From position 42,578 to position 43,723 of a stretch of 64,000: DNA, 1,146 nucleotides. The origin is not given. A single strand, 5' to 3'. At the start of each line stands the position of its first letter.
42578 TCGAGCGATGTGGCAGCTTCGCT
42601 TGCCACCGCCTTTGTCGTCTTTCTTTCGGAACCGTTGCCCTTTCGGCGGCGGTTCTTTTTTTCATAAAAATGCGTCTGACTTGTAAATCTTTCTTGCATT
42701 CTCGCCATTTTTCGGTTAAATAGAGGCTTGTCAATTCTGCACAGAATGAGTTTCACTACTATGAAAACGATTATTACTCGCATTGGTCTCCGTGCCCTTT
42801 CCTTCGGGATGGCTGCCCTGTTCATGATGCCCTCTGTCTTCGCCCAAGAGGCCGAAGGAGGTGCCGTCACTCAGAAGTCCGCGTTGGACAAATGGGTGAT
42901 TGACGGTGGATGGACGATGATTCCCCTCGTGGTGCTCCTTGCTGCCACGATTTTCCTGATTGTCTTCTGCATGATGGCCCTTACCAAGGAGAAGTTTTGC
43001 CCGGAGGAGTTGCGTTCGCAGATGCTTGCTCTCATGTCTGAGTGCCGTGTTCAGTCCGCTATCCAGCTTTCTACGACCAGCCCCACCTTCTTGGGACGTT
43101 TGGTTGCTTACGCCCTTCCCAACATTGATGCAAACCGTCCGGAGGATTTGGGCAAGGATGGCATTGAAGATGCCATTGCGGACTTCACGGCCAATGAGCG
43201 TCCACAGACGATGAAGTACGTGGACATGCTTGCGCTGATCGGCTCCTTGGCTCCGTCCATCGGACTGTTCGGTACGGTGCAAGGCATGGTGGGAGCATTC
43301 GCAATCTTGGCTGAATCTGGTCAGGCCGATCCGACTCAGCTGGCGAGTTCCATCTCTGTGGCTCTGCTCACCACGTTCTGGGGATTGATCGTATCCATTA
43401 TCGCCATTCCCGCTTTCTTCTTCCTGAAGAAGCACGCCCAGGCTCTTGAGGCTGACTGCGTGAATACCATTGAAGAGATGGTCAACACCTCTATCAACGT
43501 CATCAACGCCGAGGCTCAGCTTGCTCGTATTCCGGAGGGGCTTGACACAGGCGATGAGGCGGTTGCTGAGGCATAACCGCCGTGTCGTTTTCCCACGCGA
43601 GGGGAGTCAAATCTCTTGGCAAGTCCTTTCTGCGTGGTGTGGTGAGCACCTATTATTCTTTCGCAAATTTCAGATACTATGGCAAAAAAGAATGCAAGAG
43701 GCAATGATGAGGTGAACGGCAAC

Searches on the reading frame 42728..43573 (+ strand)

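Call 32: search_protein_families(library=pfam, proteins=[window:42728-43573:+], max_evalue=0.01)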
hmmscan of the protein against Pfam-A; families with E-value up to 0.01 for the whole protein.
window:42728-43573:+ (282 aa): 2 families
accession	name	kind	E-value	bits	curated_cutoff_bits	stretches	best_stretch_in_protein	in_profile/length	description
PF01618.21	MotA_ExbB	-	3e-25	88.9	22.9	1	142-241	23-122/127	MotA/TolQ/ExbB proton channel family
PF11700.14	ATG22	-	0.0011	18.2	24.1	1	68-246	105-265/482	Vacuole effluxer Atg22 like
